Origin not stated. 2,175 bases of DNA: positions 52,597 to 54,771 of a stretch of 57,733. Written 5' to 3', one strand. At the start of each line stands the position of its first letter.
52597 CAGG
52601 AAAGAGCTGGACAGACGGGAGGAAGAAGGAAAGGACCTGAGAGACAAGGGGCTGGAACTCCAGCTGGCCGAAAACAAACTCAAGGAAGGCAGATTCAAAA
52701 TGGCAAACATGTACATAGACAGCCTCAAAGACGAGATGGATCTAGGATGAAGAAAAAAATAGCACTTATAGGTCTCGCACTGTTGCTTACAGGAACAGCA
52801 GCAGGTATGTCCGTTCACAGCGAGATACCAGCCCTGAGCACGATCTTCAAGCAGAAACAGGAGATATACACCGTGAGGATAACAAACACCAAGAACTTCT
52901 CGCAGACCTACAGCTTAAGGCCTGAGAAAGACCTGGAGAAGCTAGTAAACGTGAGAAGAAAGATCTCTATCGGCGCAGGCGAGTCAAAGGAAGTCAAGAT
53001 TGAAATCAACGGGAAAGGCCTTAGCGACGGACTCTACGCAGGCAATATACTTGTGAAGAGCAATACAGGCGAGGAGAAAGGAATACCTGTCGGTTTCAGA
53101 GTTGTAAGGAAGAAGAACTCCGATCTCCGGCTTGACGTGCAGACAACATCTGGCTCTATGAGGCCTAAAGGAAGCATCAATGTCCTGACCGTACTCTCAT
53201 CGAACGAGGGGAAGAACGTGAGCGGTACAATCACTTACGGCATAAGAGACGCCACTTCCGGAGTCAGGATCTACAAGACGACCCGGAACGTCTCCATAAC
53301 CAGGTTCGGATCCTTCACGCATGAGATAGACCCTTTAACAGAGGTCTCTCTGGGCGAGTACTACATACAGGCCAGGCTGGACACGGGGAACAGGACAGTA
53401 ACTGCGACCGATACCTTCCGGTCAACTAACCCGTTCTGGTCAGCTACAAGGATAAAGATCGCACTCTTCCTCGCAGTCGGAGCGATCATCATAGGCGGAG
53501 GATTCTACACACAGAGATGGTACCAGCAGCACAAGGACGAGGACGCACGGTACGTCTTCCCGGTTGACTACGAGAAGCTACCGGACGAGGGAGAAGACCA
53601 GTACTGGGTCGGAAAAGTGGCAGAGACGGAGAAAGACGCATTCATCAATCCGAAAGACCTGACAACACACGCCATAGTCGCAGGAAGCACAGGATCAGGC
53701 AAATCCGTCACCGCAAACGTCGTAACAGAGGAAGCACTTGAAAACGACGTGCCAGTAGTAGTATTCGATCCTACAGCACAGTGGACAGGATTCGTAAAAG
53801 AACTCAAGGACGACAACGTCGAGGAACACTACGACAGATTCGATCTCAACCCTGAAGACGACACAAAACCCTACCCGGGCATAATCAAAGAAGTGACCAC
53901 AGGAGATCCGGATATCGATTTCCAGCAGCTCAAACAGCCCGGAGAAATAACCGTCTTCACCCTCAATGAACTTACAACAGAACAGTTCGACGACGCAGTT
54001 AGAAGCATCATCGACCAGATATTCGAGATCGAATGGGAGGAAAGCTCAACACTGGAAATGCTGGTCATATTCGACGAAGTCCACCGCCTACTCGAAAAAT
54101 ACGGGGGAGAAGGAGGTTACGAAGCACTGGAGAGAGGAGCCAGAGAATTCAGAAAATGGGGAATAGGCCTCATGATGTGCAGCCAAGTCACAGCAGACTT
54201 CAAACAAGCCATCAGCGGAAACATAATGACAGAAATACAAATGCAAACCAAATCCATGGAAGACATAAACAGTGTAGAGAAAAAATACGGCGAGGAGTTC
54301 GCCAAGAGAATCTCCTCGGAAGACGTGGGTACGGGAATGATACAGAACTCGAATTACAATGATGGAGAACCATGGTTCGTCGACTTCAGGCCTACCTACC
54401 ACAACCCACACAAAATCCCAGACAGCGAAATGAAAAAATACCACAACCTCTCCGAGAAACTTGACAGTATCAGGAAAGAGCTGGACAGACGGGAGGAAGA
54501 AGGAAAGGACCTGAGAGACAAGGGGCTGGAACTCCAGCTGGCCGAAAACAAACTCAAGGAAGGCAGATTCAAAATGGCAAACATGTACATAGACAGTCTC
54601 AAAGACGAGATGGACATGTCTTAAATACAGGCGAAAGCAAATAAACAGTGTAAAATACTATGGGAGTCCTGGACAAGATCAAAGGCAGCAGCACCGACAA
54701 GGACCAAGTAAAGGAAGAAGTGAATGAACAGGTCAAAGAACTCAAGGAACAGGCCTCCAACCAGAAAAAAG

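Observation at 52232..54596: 491-bp perfect identity tract at the 3' ends of the two ATPase genes, with a sharp boundary: a gene-conversion signature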

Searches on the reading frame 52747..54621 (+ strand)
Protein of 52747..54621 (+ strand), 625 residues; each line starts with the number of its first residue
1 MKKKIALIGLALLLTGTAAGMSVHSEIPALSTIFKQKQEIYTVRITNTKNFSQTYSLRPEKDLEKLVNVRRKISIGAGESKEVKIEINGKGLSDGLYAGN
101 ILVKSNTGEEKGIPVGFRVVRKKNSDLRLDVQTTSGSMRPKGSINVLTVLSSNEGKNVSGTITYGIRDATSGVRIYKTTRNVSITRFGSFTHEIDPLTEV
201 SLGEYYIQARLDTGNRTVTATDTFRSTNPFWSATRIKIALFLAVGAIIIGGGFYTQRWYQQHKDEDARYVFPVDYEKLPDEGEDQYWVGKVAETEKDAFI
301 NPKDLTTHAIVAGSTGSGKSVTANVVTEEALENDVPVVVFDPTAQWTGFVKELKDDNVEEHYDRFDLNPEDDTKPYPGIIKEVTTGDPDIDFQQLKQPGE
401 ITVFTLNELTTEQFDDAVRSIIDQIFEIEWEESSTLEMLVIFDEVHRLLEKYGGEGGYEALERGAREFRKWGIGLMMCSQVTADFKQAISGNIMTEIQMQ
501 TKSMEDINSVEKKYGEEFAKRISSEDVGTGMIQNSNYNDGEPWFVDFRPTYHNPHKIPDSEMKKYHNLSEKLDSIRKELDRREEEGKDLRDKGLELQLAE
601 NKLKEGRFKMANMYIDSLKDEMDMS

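Call 9: search_protein_families(library=pfam, proteins=[window:52747-54621:+], max_evalue=0.01)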
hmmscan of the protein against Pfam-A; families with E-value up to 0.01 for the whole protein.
window:52747-54621:+ (625 aa): 8 families
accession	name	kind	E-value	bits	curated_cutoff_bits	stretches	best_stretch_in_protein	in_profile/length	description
PF01935.23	DUF87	-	4e-11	43.9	23.2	1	288-435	3-132/220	Helicase HerA, central domain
PF05872.18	HerA_C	-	1.6e-07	30.8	22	1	293-382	8-97/502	Helicase HerA-like C-terminal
PF12846.13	AAA_10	-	9.1e-06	25.4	27.5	1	306-363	21-76/362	AAA-like domain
PF04851.21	ResIII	-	1.3e-05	25.6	22.5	1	306-451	23-140/164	Type III restriction enzyme, res subunit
PF00270.35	DEAD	-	9.8e-05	22.6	26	1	308-453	16-133/167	DEAD/DEAH box helicase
PF02534.20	T4SS-DNA_transf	-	0.00023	20.6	20.1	0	285-354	31-90/468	Type IV secretory system Conjugative DNA transfer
PF10412.15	TrwB_AAD_bind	-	0.0024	17.2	20.5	0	305-347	14-56/387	Type IV secretion-system coupling protein DNA-binding domain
PF01580.24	FtsK_SpoIIIE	-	0.0029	17.5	24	0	301-325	34-58/221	FtsK/SpoIIIE family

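Call 10: search_protein_families(library=ncbifam, proteins=[window:52747-54621:+], max_evalue=0.01)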
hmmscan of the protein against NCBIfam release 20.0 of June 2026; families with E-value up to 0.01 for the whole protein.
window:52747-54621:+ (625 aa): 12 families
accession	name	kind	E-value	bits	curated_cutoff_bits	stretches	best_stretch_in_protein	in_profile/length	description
NF053655.1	CedD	equivalog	3.7e-12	45.7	600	1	297-356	212-271/527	DNA-translocating ATPase CedD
NF040937.1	HerA_Thermprot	equivalog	1e-09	37.4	800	2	375-532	288-448/487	DNA double-strand break repair helicase HerA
TIGR02746.1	TraC-F-type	equivalog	1.1e-06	26.9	567.05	1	400-490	602-693/800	type IV secretion system protein TraC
NF042944.1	HerA_antiphage_2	equivalog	2e-06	26.8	850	1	436-512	427-506/576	anti-phage-associated helicase HerA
TIGR03743.1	SXT_TraD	subfamily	1.2e-05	24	366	1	286-342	155-211/636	conjugative transfer system coupling protein TraD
NF042943.1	HerA_antiphage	equivalog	2.2e-05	23.2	800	1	435-514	432-515/566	anti-phage-associated helicase HerA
NF033849.1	ser_rich_anae_1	subfamily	2.3e-05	21.9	650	1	293-369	747-828/1163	serine-rich protein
NF040819.1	helicase_HerA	equivalog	3e-05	22.8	970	1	419-510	384-476/561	DNA double-strand break repair helicase HerA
NF045975.1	VirB4_plasma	equivalog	3.5e-05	21.7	590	1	299-358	507-567/894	Mbov_0397 family ICE element conjugal transfer ATPase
NF045971.1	conju_CD1110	equivalog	4.6e-05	21.9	325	1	288-359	396-469/752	VirB4-like conjugal transfer ATPase, CD1110 family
NF041214.1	plasmid_TraB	equivalog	6.8e-05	21.6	800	1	306-360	248-305/639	plasmid transfer protein TraB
NF041017.1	DNA_import_CedB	equivalog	0.0044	15.7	700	0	269-341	235-311/590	DNA import protein CedB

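Call 11: find_homologous_proteins(query=window:52747-54621:+, max_evalue=0.00001)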
Query window:52747-54621:+ (625 aa): 303 proteins with E <= 0.00001 among 8000 candidates; the best 120 are listed.
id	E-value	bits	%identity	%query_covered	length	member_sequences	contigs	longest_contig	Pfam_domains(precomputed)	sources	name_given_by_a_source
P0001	0.0e+0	1405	100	100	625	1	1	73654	PF01935.24,PF05872.19,PF12846.14,PF04851.22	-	-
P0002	0.0e+0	1073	75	100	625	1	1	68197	PF01935.24,PF05872.19,PF12846.14,PF04851.22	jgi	-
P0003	0.0e+0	1068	75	100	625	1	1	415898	PF01935.24,PF05872.19,PF12846.14,PF04851.22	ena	-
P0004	0.0e+0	1066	74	100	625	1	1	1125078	PF01935.24,PF05872.19,PF12846.14,PF04851.22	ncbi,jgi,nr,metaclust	ncbi:hypothetical protein AQV86_02330 [Nanohaloarchaea archaeon SG9]|nr:hypothetical protein AQV86_0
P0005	0.0e+0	1064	74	100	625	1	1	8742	PF01935.24,PF05872.19,PF12846.14,PF04851.22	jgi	-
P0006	0.0e+0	1054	73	100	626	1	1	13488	PF01935.24,PF05872.19,PF12846.14,PF22544.3,PF04851.22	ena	-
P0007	0.0e+0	1051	79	93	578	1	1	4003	PF01935.24,PF05872.19,PF04851.22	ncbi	ncbi:MAG: ATP-binding protein, partial [Candidatus Nanohalobium sp.]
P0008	0.0e+0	1041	72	100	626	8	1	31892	PF01935.24,PF05872.19,PF12846.14,PF04851.22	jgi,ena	jgi:Cdc6-like AAA superfamily ATPase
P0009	3.6e-292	989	69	100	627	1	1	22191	PF00270.36,PF01935.24,PF05872.19,PF12846.14,PF04851.22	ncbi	ncbi:MAG: helicase HerA-like domain-containing protein [Candidatus Nanohalobium sp.]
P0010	9.8e-276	934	64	100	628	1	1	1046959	PF10412.16,PF01935.24,PF05872.19,PF12846.14,PF04851.22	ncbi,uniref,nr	ncbi:helicase HerA-like domain-containing protein [Candidatus Nanohalovita haloferacivicina]|uniref:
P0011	2.1e-270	917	62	100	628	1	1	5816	PF01935.24,PF05872.19,PF12846.14,PF04851.22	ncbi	ncbi:MAG: helicase HerA-like domain-containing protein [Candidatus Nanohalobium sp.]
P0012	1.2e-264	898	62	100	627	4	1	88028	PF01935.24,PF05872.19,PF04851.22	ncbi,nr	ncbi:DUF853 family protein [Nanohaloarchaea archaeon]|nr:DUF853 family protein [Candidatus Nanohaloa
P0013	1.5e-263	894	62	100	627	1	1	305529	PF01935.24,PF05872.19,PF12846.14,PF04851.22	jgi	jgi:Cdc6-like AAA superfamily ATPase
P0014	2.9e-257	873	62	100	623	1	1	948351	PF01935.24,PF05872.19,PF12846.14,PF04851.22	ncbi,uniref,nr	ncbi:helicase HerA domain-containing protein [Candidatus Nanohalococcus occultus]|uniref:VirB4/TraG-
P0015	2.8e-255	867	63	96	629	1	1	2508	PF01935.24,PF05872.19,PF12846.14,PF04851.22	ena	-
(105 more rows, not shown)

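Call 13: find_encoding_contigs(protein=P0004, flank=10000, max_places=2)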
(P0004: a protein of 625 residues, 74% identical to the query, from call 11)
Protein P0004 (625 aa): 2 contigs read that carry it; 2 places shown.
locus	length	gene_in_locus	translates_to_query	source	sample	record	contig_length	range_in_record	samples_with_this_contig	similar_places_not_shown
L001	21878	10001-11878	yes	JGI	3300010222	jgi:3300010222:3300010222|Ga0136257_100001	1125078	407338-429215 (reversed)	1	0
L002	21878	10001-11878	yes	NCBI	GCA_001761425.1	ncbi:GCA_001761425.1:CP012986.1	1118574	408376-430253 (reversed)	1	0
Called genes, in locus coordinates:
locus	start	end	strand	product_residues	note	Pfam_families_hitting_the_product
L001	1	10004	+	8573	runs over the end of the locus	-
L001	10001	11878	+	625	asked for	PF01935:DUF87, PF04851:ResIII (weak), PF05872:HerA_C (faint), PF12846:AAA_10 (faint)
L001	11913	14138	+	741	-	-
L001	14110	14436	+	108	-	-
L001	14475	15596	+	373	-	PF03952:Enolase_N, PF00113:Enolase_C, PF13378:MR_MLE_C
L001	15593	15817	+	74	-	-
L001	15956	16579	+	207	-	PF00318:Ribosomal_S2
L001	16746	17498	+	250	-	-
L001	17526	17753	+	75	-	-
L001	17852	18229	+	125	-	PF01248:Ribosomal_L7Ae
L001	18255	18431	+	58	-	PF01200:Ribosomal_S28e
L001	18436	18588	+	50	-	PF01246:Ribosomal_L24e, PF24461:DUF7576 (weak)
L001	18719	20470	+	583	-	PF00009:GTP_EFTU, PF01926:MMR_HSR1 (weak), PF11987:IF-2, PF14578:GTP_EFTU_D4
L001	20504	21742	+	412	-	PF04894:Nre_N, PF04895:Nre_C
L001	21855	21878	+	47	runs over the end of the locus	-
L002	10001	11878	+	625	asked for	PF01935:DUF87, PF04851:ResIII (weak), PF05872:HerA_C (faint), PF12846:AAA_10 (faint)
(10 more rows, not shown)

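Call 14: find_encoding_contigs(protein=P0003, flank=10000, max_places=2)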
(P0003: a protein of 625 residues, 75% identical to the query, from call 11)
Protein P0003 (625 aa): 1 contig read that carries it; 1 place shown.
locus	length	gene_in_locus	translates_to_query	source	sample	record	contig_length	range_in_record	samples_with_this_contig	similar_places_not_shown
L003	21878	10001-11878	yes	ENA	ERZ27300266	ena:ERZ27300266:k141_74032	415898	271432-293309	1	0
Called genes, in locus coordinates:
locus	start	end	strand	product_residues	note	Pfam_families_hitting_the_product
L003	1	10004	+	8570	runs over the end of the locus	-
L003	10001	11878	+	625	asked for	PF01935:DUF87, PF04851:ResIII (weak), PF05872:HerA_C (faint), PF12846:AAA_10 (faint)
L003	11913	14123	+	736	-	-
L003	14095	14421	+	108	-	-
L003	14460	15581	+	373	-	PF03952:Enolase_N, PF00113:Enolase_C, PF13378:MR_MLE_C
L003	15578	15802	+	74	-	-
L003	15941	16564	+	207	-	PF00318:Ribosomal_S2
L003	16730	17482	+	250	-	-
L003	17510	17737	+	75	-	-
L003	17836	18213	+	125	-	PF01248:Ribosomal_L7Ae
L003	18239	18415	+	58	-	PF01200:Ribosomal_S28e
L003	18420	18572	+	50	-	PF01246:Ribosomal_L24e, PF24461:DUF7576 (weak)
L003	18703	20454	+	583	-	PF00009:GTP_EFTU, PF01926:MMR_HSR1 (weak), PF11987:IF-2, PF14578:GTP_EFTU_D4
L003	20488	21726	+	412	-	PF04894:Nre_N, PF04895:Nre_C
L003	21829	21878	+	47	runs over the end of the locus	PF23434:DUF7120 (weak)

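Call 18: find_related_loci(query=A1, collection=genome_contigs, flank=6000)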
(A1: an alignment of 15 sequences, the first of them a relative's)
Query A1 (625 aa) in genome_contigs; peptide patterns used: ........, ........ (x = any residue, [..] = any of these).
591 stretches matched a pattern; 568 encode a relative of the query (tblastn E <= 1e-3); the best 80 are kept; 80 distinct loci.
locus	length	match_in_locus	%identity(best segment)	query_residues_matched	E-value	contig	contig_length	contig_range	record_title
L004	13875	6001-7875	74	1-625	0e+0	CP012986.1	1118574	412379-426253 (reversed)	Nanohaloarchaea archaeon SG9, complete genome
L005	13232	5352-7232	69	1-625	0e+0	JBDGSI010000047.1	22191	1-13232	MAG: Candidatus Nanohalobium sp. isolate DAL-WCL_22_66C1R DAL-WCL_22_66C1R_47, whole genome shotgun sequence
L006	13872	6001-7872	60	1-625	0e+0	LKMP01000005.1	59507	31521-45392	MAG: Nanohaloarchaea archaeon B1-Br10_U2g21 LB-BRINE-C50, whole genome shotgun sequence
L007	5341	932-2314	61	162-623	0e+0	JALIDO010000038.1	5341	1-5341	MAG: Candidatus Nanohalarchaeota archaeon QJJ-5 isolate QJJ-5_bin.20 NODE_38_length_5341_cov_1.924818, whole genome shot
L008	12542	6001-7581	57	97-622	0e+0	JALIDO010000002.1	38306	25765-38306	MAG: Candidatus Nanohalarchaeota archaeon QJJ-5 isolate QJJ-5_bin.20 NODE_2_length_38306_cov_2.076298, whole genome shot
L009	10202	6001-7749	44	41-623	2e-162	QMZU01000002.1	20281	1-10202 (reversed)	MAG: Candidatus Aenigmatarchaeota archaeon isolate B50_G15 B50_Guay15_scaffold_00332, whole genome shotgun sequence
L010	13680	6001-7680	44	70-624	1e-157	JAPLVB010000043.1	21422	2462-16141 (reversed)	MAG: Candidatus Aenigmatarchaeota archaeon isolate LacPavin_0920_SED5_MAG_47_10 LacPavin_0920_SED5_scaffold_2133608, who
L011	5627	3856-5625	43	33-616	5e-159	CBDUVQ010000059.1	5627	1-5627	MAG TPA_asm: uncultured archaeon isolate SRR21487742_binner13_Refined_61 genome assembly, contig: ERZ26661670.10001, who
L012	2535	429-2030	44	95-624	1e-166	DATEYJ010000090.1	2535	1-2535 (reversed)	MAG TPA_asm: archaeon isolate SMAG_U8442 k141_254073, whole genome shotgun sequence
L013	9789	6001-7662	45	73-622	9e-156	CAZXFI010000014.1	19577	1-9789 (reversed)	MAG TPA_asm: uncultured archaeon isolate SRP141376_co1_200 genome assembly, contig: NODE_5889_length_19577_cov_5.474029,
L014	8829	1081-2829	43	41-624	1e-155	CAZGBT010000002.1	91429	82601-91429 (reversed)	MAG TPA_asm: uncultured archaeon isolate SRP141552_co1_15 genome assembly, contig: NODE_66_length_91429_cov_26.516580, w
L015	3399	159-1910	44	37-622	7e-162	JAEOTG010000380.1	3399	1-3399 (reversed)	MAG: Candidatus Heimdallarchaeota archaeon isolate YT1_048 k127_71353528, whole genome shotgun sequence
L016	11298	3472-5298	43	14-622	8e-159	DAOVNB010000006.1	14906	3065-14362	MAG TPA_asm: archaeon isolate CSMAG_1486 CSMAG_1486_k141_459445_length_14906_cov_18.0538, whole genome shotgun sequence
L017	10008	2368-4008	46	77-618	6e-153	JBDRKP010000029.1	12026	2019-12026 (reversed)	MAG: archaeon isolate MEGAHIT-group-1.727 k141_4593950, whole genome shotgun sequence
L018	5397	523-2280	44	33-616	4e-155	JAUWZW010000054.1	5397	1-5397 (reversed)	MAG: Candidatus Aenigmatarchaeota archaeon isolate CSMAG_2746 CSMAG_2746_k141_1016980_length_5397_cov_34.0000, whole gen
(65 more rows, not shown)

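Call 24: find_encoding_contigs(protein=P0002, flank=4000, max_places=2)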
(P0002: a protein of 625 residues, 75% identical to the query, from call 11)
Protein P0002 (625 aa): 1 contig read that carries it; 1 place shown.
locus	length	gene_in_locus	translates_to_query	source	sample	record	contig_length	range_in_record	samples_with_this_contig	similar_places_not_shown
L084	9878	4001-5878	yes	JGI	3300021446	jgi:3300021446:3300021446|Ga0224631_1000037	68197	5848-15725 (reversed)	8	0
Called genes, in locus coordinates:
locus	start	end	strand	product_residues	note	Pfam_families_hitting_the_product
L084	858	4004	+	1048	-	PF04851:ResIII, PF01935:DUF87, PF05872:HerA_C (faint)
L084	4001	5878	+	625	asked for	PF01935:DUF87, PF04851:ResIII (weak), PF05872:HerA_C (faint), PF12846:AAA_10 (faint)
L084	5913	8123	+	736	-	-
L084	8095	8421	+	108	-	-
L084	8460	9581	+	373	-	PF03952:Enolase_N, PF00113:Enolase_C, PF13378:MR_MLE_C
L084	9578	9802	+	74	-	-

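Call 25: find_encoding_contigs(protein=P0007, flank=4000, max_places=2)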
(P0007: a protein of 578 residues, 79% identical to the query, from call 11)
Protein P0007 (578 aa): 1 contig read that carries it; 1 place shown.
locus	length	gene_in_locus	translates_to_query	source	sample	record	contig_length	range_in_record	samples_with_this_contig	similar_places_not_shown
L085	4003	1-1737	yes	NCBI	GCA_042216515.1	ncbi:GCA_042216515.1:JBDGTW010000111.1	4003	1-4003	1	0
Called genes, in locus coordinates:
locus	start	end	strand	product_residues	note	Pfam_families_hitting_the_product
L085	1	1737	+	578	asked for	PF01935:DUF87, PF04851:ResIII (weak), PF05872:HerA_C (faint)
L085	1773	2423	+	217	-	-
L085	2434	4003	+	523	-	?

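Call 26: find_encoding_contigs(protein=P0010, flank=4000, max_places=2)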
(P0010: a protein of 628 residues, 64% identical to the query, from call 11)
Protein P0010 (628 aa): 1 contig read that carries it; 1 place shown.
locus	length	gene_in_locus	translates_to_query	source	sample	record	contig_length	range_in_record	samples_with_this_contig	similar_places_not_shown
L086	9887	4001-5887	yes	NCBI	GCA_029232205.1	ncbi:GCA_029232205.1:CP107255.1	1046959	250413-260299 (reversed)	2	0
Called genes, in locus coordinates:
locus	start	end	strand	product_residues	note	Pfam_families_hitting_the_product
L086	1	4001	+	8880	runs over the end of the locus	-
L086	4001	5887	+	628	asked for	PF01935:DUF87, PF04851:ResIII (weak), PF05872:HerA_C (weak), PF10412:TrwB_AAD_bind (faint), PF12846:AAA_10 (faint)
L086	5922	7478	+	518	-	-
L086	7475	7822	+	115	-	-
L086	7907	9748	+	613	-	PF00270:DEAD (weak), PF04851:ResIII (weak), PF06733:DEAD_2, PF13307:Helicase_C_2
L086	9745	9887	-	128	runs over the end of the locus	-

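Call 27: find_encoding_contigs(protein=P0014, flank=4000, max_places=2)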
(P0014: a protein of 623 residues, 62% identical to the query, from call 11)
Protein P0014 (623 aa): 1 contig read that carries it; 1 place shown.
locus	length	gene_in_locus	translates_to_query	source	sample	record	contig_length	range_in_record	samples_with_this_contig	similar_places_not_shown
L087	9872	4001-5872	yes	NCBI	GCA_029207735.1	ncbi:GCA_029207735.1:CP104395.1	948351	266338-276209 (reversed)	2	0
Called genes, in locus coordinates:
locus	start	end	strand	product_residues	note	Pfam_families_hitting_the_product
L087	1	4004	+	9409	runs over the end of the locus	-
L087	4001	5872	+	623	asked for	PF12846:AAA_10 (faint), PF01935:DUF87, PF04851:ResIII (weak), PF05872:HerA_C (faint)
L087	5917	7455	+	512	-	-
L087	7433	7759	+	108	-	-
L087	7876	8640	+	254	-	PF09754:PAC2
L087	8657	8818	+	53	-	PF01192:RNA_pol_Rpb6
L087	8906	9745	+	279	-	PF13489:Methyltransf_23 (weak), PF13847:Methyltransf_31, PF08241:Methyltransf_11 (weak), PF08242:Methyltransf_12 (weak), PF13649:Methyltransf_25 (weak)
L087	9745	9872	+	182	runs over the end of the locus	PF02830:V4R (weak)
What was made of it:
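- On Nanohaloarchaeal SPEARE / giant surface protein locus: The same four-gene order is found in SG9, Nanohalovita and Nanohalococcus (calls 13, 26, 27).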

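Call 31: find_encoding_contigs(protein=P0008, flank=4000, max_places=3)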
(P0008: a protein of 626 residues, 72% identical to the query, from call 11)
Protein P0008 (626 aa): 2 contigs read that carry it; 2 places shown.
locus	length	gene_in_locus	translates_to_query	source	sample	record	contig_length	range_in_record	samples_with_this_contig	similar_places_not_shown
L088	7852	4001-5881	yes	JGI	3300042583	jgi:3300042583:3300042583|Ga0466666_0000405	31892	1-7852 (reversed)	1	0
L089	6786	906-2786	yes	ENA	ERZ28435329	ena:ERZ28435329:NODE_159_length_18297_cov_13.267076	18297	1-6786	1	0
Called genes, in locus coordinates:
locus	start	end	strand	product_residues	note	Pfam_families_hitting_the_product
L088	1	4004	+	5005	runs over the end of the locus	PF07495:Y_Y_Y (faint), PF13750:Big_3_3 (faint), PF17957:Big_7 (faint), PF19077:Big_13 (faint), PF01935:DUF87, PF04851:ResIII (weak)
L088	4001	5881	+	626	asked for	PF01935:DUF87, PF04851:ResIII (weak), PF05872:HerA_C (faint), PF12846:AAA_10 (faint)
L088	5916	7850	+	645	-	?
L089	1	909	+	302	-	?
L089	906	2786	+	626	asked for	PF01935:DUF87, PF04851:ResIII (weak), PF05872:HerA_C (faint), PF12846:AAA_10 (faint)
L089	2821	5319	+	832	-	-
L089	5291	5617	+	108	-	-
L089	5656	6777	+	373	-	PF03952:Enolase_N, PF00113:Enolase_C, PF13378:MR_MLE_C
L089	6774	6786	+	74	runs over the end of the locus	-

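Call 32: find_encoding_contigs(protein=P0013, flank=4000, max_places=2)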
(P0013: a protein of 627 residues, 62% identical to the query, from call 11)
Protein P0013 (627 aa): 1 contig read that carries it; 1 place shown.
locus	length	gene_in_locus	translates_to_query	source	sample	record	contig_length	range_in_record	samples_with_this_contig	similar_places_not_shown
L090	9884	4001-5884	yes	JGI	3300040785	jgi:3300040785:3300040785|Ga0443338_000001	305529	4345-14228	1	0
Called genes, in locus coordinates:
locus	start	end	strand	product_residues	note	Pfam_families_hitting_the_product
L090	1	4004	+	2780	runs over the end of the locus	PF15418:DUF4625 (faint), PF02369:Big_1 (faint), PF17789:MG4 (faint), PF01935:DUF87, PF04851:ResIII (weak), PF05872:HerA_C (faint)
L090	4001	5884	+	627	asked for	PF04851:ResIII (faint), PF01935:DUF87, PF05872:HerA_C (faint), PF12846:AAA_10 (faint)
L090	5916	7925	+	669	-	-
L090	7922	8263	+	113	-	-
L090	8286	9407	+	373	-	PF03952:Enolase_N, PF00113:Enolase_C, PF13378:MR_MLE_C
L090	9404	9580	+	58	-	-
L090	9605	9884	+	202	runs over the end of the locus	PF00318:Ribosomal_S2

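Call 33: find_encoding_contigs(protein=P0006, flank=4000, max_places=2)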
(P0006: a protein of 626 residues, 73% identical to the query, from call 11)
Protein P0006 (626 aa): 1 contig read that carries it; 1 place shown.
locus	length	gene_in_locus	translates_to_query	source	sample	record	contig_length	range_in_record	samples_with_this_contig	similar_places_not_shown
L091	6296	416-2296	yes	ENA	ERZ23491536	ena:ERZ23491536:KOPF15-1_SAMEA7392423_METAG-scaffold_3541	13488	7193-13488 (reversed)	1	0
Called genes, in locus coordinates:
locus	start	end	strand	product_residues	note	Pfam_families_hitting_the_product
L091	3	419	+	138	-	?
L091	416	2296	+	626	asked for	PF22544:HYDIN_VesB_CFA65-like_Ig (faint), PF05872:HerA_C (faint), PF01935:DUF87, PF04851:ResIII (weak), PF12846:AAA_10 (faint)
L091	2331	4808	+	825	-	-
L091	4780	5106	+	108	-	-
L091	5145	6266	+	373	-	PF03952:Enolase_N, PF00113:Enolase_C, PF13378:MR_MLE_C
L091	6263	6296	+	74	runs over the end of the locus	-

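Call 37: find_encoding_contigs(protein=P0001, flank=1000, max_places=5)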
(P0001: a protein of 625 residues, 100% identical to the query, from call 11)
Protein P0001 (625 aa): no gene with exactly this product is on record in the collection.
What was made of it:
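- Tried and rejected: It is not on record (call 37).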
